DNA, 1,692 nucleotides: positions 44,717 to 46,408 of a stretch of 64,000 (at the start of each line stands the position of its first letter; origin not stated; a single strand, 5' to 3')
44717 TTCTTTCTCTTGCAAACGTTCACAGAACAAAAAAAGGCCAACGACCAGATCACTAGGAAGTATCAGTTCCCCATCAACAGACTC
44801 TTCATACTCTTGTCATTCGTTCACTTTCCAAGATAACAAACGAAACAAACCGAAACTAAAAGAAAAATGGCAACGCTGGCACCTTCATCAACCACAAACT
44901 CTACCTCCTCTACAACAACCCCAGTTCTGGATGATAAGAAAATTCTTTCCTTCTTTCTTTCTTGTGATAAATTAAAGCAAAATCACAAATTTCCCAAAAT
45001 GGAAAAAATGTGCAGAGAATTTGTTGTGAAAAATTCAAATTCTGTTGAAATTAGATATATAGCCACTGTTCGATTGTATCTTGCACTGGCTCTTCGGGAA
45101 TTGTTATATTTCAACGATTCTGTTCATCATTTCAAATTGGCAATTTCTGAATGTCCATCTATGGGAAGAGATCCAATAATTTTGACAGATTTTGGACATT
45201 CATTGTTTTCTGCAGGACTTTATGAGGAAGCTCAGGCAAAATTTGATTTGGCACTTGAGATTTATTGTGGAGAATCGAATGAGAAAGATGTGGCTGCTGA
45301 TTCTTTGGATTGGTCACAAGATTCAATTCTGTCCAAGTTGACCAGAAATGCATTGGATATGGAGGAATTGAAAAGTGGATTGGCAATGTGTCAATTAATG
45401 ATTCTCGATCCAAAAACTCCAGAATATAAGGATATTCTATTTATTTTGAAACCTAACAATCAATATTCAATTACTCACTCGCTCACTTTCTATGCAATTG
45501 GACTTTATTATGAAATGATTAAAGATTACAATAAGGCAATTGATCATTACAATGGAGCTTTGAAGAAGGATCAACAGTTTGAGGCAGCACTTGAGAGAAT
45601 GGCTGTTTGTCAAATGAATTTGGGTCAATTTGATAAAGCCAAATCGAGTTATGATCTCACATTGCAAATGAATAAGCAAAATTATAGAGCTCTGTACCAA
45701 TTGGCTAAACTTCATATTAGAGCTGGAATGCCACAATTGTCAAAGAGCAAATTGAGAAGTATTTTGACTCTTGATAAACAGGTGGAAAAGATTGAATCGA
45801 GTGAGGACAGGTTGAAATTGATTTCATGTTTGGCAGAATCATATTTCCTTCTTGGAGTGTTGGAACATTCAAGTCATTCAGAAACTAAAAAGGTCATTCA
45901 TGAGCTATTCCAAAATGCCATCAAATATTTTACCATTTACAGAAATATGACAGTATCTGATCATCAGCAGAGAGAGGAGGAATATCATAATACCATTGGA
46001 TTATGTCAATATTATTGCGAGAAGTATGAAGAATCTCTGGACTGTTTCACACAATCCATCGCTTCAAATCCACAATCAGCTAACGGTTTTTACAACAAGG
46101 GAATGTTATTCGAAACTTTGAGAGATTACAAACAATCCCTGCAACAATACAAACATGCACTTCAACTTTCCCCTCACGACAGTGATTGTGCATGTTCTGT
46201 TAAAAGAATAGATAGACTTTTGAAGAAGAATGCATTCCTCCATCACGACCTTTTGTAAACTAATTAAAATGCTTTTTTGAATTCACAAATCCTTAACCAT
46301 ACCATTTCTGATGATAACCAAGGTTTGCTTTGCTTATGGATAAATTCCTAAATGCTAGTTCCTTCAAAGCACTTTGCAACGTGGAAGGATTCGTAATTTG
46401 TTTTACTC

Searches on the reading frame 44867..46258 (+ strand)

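Call 11: search_protein_families(library=pfam, proteins=[window:44867-46258:+], max_evalue=0.001)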
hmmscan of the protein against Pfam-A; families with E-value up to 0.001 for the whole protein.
window:44867-46258:+ (463 aa): 14 families
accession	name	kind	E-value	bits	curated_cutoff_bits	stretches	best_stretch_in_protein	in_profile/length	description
PF07719.23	TPR_2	-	5.6e-24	82.7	27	0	405-438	1-34/34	Tetratricopeptide repeat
PF00515.34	TPR_1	-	4.4e-19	67.9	27.8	2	405-438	1-34/34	Tetratricopeptide repeat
PF13424.12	TPR_12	-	5e-12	46.3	30.1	0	384-434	16-74/77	Tetratricopeptide repeat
PF13431.12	TPR_17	-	1.7e-11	43.8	24.4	0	393-426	1-34/34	Tetratricopeptide repeat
PF13181.12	TPR_8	-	3e-11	43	25.7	0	408-437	4-33/34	Tetratricopeptide repeat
PF14559.12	TPR_19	-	8.4e-11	42.5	25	1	219-260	5-46/68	Tetratricopeptide repeat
PF13432.12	TPR_16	-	9.8e-11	42.3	32.7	0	385-438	11-64/65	Tetratricopeptide repeat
PF13428.12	TPR_14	-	5.2e-10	39.4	23.5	0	209-246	5-42/44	Tetratricopeptide repeat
PF13414.12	TPR_11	-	1.2e-09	38.1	26.8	0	382-415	5-38/42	TPR repeat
PF13176.12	TPR_7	-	1.4e-06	28.4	27.9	0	409-441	3-35/36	Tetratricopeptide repeat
PF13174.12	TPR_6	-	1.4e-05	25.9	26.3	0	241-263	2-24/33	Tetratricopeptide repeat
PF13371.12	TPR_9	-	2.3e-05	24.7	35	0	385-440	9-64/73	Tetratricopeptide repeat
PF25064.1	ARM_TT21_5th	-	2.9e-05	24.8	27.8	0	245-323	7-81/117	TT21 fifth ARM repeats domain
PF23914.1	TPR_CcmH_CycH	-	4.5e-05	23.8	42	0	397-443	42-88/158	Cytochrome c-type biogenesis protein H TPR domain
